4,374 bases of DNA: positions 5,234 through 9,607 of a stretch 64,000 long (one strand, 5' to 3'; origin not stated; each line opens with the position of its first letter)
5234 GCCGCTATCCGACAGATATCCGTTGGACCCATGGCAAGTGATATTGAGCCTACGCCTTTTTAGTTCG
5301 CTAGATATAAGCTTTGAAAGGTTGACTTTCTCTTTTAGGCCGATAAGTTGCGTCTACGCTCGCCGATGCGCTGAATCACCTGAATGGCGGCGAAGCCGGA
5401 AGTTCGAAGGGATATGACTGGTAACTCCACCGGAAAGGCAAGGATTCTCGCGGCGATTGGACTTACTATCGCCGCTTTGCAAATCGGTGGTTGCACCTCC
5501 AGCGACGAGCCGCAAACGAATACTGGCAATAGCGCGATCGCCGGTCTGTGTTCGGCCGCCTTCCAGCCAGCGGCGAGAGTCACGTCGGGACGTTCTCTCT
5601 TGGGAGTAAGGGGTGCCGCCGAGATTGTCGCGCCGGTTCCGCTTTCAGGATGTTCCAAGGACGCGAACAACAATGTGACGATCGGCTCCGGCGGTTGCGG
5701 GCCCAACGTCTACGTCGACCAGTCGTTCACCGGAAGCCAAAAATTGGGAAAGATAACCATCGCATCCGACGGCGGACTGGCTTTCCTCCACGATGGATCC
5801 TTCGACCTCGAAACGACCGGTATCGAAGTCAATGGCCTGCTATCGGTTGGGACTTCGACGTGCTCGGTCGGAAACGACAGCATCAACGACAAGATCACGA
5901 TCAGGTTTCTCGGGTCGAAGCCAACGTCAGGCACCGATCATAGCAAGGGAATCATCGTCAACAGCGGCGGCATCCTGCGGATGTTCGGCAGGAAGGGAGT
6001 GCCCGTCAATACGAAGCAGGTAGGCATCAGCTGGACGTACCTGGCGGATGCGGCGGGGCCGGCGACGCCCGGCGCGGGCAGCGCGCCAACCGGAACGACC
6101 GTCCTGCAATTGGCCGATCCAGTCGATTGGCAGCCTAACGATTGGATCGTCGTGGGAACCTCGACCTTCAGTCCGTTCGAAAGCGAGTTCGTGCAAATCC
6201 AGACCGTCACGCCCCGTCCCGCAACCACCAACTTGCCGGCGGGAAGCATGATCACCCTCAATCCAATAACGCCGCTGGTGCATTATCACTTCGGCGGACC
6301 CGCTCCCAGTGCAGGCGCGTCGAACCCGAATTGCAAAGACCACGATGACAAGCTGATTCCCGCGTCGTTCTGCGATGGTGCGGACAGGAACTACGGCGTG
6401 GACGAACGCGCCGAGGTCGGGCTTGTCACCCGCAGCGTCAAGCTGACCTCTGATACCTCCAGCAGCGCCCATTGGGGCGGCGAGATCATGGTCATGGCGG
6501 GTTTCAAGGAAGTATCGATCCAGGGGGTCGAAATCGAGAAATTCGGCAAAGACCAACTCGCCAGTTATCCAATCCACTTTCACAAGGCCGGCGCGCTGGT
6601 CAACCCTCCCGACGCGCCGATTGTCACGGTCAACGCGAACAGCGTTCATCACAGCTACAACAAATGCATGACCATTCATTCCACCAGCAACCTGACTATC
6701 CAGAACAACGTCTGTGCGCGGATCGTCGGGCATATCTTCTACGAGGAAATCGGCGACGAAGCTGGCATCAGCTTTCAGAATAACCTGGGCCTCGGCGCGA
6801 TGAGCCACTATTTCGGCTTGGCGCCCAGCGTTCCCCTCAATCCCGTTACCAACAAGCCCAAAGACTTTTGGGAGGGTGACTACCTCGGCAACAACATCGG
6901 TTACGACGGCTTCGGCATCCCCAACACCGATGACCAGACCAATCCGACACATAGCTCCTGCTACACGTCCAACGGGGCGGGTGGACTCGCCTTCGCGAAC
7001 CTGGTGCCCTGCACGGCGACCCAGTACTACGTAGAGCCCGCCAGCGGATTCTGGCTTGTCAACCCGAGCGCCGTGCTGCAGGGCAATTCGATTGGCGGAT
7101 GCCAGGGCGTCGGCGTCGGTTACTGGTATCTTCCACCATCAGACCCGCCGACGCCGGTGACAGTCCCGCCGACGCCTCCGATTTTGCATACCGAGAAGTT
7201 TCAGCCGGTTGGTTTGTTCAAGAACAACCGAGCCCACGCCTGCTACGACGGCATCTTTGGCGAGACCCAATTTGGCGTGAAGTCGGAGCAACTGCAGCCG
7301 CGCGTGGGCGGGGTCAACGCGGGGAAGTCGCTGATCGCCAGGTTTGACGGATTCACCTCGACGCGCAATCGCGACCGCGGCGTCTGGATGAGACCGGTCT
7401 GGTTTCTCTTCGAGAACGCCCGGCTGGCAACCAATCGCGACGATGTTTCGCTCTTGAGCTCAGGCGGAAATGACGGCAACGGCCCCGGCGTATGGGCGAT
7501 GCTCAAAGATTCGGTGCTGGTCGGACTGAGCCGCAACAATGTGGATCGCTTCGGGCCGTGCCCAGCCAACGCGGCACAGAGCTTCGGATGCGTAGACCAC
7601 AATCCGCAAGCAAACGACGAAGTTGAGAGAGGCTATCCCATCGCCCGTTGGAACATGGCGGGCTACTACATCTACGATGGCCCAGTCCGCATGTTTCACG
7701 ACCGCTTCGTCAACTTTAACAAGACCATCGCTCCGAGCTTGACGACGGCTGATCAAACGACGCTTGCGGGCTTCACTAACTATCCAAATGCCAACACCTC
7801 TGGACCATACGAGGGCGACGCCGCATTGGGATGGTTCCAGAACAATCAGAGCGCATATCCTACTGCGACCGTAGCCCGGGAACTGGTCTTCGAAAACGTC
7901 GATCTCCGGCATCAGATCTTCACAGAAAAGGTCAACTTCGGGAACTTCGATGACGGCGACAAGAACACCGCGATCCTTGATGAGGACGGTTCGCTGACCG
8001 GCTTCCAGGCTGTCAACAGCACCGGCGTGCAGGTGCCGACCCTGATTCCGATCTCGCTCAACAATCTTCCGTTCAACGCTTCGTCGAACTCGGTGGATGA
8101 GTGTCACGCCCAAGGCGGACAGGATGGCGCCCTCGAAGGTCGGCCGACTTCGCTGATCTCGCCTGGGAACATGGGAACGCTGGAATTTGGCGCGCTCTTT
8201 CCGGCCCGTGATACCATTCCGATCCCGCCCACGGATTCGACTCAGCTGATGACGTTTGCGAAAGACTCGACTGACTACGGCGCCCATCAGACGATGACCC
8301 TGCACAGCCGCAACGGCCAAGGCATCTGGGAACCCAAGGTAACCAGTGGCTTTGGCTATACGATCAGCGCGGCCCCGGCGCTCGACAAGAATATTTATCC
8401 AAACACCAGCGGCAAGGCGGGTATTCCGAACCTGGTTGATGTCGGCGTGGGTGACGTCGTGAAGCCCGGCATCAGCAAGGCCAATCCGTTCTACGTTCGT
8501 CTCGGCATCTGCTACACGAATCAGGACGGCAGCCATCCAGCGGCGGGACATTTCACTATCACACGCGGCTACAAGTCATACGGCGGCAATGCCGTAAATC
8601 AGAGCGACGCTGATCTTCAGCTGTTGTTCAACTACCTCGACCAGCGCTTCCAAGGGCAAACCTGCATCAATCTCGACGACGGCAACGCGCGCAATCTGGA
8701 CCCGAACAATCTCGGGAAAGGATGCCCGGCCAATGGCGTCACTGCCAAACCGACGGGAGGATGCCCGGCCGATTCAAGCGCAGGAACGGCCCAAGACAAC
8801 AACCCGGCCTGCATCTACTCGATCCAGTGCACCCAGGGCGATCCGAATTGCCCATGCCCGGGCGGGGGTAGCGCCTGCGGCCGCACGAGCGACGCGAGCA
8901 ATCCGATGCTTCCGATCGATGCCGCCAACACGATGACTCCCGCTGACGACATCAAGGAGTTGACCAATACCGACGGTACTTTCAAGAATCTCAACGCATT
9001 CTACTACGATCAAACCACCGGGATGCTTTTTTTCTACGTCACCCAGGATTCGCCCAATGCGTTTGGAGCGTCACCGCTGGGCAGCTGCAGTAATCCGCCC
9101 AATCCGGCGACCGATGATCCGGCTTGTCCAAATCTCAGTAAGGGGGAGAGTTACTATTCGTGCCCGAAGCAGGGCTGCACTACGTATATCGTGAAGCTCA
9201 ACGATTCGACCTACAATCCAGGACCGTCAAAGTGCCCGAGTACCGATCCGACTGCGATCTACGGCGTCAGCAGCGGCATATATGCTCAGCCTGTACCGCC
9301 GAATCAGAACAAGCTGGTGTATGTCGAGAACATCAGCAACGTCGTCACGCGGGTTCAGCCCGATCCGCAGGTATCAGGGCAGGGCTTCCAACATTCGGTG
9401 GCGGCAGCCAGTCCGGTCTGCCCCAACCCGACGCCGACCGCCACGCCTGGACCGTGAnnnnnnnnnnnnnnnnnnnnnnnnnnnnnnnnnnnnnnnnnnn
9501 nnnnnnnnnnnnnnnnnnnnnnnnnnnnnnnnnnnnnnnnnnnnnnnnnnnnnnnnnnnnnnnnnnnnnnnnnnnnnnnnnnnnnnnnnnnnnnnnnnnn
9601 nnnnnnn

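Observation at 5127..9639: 4.4-kb single-gene island (giant G8/beta-helix lipoprotein) bracketed by 102-bp direct repeats of the mpg 3' end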

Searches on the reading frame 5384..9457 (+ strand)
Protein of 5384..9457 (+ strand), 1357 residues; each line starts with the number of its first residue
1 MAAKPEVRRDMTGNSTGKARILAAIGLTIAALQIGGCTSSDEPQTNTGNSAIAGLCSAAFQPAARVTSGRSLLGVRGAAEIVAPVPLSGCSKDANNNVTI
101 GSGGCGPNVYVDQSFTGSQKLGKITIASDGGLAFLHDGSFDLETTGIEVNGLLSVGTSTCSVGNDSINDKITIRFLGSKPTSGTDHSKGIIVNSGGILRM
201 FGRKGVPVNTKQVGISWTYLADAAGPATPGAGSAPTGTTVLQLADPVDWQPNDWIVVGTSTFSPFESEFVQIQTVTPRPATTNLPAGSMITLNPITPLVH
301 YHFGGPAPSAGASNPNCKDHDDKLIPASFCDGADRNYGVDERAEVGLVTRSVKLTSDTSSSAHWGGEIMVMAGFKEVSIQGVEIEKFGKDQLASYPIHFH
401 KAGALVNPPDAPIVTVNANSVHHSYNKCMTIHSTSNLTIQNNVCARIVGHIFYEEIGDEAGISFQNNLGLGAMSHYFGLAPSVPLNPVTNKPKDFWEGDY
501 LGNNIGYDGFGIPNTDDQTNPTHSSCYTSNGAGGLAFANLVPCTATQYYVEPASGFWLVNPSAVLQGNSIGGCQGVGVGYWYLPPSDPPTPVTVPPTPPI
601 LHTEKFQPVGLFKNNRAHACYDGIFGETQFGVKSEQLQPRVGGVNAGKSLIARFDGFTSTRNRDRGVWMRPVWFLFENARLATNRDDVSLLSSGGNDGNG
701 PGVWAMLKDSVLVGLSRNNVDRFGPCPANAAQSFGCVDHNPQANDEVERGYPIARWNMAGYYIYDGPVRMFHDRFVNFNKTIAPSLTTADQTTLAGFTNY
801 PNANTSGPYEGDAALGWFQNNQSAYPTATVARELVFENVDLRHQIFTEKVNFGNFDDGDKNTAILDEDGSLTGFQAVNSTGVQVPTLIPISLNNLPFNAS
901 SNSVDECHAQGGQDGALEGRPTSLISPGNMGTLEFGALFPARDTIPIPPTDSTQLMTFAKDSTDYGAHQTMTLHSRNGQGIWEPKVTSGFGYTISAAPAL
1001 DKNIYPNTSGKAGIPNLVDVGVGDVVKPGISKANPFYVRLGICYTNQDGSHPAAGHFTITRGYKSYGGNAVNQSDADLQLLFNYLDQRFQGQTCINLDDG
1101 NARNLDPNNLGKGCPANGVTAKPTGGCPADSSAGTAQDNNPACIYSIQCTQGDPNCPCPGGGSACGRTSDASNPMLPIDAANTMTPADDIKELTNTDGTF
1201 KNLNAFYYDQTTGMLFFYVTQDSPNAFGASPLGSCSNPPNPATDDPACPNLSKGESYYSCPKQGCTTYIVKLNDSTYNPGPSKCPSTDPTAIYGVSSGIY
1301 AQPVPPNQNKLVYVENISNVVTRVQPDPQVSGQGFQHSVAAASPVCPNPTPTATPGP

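Call 7: search_protein_families(library=pfam, proteins=[window:5384-9457:+], max_evalue=0.01)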
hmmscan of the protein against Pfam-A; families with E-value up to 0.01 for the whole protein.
window:5384-9457:+ (1357 aa): 3 families
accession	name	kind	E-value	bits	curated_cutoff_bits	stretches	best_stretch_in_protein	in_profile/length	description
PF24606.1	CEMIP_beta-hel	-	8.5e-42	143.7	27.3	2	364-475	2-111/212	CEMIP beta-helix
PF10162.14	G8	-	9.1e-09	35.7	22.9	1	95-205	11-116/124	G8 domain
PF13229.12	Beta_helix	-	0.0013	18.9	25.9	0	410-467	76-132/158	Right handed beta helix region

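Call 15: find_homologous_proteins(query=window:5414-9457:+)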
Query window:5414-9457:+ (1347 aa): 439 proteins with E <= 0.001 among 8000 candidates; the best 120 are listed.
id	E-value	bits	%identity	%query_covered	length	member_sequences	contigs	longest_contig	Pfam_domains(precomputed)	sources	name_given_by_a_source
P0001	0.0e+0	3018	100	95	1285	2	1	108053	PF24606.2,PF10162.15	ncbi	-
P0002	0.0e+0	1508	54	95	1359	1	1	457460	PF24606.2,PF10162.15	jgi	jgi:hypothetical protein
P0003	0.0e+0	1508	56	95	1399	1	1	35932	PF24606.2,PF10162.15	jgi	jgi:hypothetical protein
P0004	0.0e+0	1499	55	94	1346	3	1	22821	PF24606.2,PF10162.15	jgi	jgi:G8 domain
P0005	0.0e+0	1491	56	93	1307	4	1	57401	PF24606.2,PF10162.15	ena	-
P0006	0.0e+0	1479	56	92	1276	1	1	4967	PF24606.2,PF10162.15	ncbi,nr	ncbi:MAG TPA: G8 domain-containing protein [Steroidobacteraceae bacterium]|nr:G8 domain-containing p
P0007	0.0e+0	1395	53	95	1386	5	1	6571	PF24606.2,PF10162.15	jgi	jgi:hypothetical protein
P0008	0.0e+0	1289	50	94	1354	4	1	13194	PF24606.2,PF10162.15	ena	-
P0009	0.0e+0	1273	50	99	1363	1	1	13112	PF24606.2,PF10162.15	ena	-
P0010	0.0e+0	1246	49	99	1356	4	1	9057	PF24606.2,PF10162.15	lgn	-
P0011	0.0e+0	1245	50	94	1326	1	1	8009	PF24606.2,PF10162.15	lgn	-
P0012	0.0e+0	1243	50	93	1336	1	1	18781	PF24606.2,PF10162.15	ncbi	-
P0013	0.0e+0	1214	49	94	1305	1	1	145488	PF24606.2,PF10162.15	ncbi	ncbi:MAG: G8 domain-containing protein [bacterium]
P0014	0.0e+0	1212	48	94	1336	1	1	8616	PF24606.2,PF10162.15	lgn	-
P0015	0.0e+0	1212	49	94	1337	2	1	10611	PF24606.2,PF10162.15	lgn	-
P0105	0.0e+0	1016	48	82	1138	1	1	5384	PF24606.2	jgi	jgi:hypothetical protein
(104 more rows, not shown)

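Call 16: find_encoding_contigs(protein=P0001, flank=10000, max_places=6)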
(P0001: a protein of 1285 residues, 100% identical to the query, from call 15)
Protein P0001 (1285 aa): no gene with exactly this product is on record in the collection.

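Call 17: find_encoding_contigs(protein=P0002, flank=8000, max_places=4)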
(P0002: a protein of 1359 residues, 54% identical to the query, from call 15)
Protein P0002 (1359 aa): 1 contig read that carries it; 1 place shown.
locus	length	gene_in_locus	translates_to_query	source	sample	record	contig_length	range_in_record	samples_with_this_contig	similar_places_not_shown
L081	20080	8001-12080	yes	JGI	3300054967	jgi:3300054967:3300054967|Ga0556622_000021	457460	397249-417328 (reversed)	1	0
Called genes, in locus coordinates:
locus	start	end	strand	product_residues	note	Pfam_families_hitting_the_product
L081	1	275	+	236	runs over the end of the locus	PF01904:DUF72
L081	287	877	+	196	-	-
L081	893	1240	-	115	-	PF04519:Bactofilin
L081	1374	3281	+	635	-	PF01663:Phosphodiest, PF00884:Sulfatase (weak)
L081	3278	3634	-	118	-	PF04343:DUF488, PF22751:DUF488-N3a, PF22752:DUF488-N3i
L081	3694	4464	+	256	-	PF00106:adh_short, PF08659:KR, PF23441:SDR, PF13561:adh_short_C2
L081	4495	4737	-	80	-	PF12728:HTH_17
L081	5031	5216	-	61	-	-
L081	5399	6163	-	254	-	PF19559:DUF6081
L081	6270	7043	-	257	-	PF00106:adh_short, PF13561:adh_short_C2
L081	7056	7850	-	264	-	PF00106:adh_short, PF08659:KR, PF13561:adh_short_C2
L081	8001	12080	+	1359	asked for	PF10162:G8, PF24606:CEMIP_beta-hel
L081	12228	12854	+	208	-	PF01323:DSBA, PF13462:Thioredoxin_4 (faint)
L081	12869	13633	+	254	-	PF00106:adh_short, PF08659:KR (weak), PF13561:adh_short_C2, PF23441:SDR (faint)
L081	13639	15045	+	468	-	PF00293:NUDIX (faint), PF13577:SnoaL_4, PF14534:DUF4440 (weak)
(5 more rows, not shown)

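Call 26: find_encoding_contigs(protein=P0246, flank=10000, max_places=6)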
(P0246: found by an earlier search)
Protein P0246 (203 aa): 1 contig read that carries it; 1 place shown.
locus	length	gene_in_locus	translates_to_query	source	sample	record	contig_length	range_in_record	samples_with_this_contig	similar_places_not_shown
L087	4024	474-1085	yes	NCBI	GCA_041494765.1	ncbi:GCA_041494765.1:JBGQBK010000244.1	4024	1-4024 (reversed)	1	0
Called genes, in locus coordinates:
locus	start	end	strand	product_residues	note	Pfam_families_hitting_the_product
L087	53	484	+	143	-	PF00583:Acetyltransf_1, PF13673:Acetyltransf_10 (weak), PF13508:Acetyltransf_7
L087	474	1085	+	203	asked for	PF02245:Pur_DNA_glyco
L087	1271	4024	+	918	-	?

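Call 27: find_encoding_contigs(protein=P0243, flank=10000, max_places=6)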
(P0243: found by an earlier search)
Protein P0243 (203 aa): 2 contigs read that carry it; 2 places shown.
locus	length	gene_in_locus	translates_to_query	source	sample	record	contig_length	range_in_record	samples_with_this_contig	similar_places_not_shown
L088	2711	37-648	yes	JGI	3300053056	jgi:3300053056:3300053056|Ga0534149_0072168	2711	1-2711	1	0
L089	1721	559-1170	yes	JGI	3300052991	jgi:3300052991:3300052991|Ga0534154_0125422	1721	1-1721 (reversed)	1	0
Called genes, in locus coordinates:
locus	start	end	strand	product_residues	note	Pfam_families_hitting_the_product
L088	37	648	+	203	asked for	PF02245:Pur_DNA_glyco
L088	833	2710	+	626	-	?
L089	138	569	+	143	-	PF00583:Acetyltransf_1, PF13673:Acetyltransf_10 (weak), PF13508:Acetyltransf_7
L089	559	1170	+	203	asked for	PF02245:Pur_DNA_glyco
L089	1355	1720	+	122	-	?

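Call 33: find_encoding_contigs(protein=P0244, flank=10000, max_places=6)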
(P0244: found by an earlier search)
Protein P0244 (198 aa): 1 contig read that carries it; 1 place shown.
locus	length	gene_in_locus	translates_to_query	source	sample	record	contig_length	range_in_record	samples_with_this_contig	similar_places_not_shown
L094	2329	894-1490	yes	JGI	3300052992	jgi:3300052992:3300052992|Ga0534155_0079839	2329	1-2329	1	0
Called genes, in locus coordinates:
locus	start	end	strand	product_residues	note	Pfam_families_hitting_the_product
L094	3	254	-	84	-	?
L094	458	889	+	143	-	PF00583:Acetyltransf_1, PF13673:Acetyltransf_10 (weak), PF13508:Acetyltransf_7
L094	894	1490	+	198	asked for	PF02245:Pur_DNA_glyco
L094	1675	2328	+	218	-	?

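Call 66: search_solved_structures(query=window:5414-9457:+, max_evalue=0.001)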
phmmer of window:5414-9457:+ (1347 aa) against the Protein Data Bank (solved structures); distinct sequences matched with E-value up to 0.001: 1.
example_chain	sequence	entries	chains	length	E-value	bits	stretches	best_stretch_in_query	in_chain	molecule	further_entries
8c6i_A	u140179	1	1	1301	1.5e-29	105.3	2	327-460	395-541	Cell surface hyaluronidase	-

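Call 67: search_protein_families(library=ncbifam, proteins=[window:5414-9457:+], max_evalue=0.001)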
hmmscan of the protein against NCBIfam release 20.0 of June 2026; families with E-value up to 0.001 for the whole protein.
window:5414-9457:+ (1347 aa): 0 families

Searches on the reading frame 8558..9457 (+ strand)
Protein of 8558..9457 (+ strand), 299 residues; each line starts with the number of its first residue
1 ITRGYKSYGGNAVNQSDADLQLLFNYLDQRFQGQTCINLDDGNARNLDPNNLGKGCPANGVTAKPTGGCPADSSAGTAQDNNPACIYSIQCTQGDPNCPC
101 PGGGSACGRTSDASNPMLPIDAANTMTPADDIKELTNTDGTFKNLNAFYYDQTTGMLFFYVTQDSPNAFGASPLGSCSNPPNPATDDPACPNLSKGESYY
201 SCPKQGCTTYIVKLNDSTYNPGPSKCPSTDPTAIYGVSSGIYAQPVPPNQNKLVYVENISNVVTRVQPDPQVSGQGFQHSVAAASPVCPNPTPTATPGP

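Call 31: find_related_loci(query=window:8558-9457:+, collection=metagenome_contigs, flank=6000)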
Query window:8558-9457:+ (299 aa) in metagenome_contigs; peptide patterns used: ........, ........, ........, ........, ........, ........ (x = any residue, [..] = any of these).
273 stretches matched a pattern, but none encodes a relative of the query by tblastn (E <= 1e-3).

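Call 32: find_homologous_proteins(query=window:8558-9457:+, max_evalue=1e-30)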
Query window:8558-9457:+ (299 aa): 9 proteins with E <= 1e-30 among 733 candidates.
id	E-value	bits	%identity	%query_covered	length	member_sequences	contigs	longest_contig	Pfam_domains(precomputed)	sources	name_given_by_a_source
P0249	6.6e-102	359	61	95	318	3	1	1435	-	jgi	jgi:hypothetical protein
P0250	4.6e-73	264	52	98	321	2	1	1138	-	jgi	-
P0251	1.5e-70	256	51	96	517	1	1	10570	-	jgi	-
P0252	2.0e-48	183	54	56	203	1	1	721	-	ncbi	-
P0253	2.6e-41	160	40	96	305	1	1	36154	-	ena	-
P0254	3.5e-40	156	40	88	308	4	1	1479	-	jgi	jgi:hypothetical protein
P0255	1.5e-31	128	35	96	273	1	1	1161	-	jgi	jgi:hypothetical protein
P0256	3.5e-31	127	36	87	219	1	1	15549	-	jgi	jgi:hypothetical protein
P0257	7.1e-31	126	40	85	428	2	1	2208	-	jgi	jgi:hypothetical protein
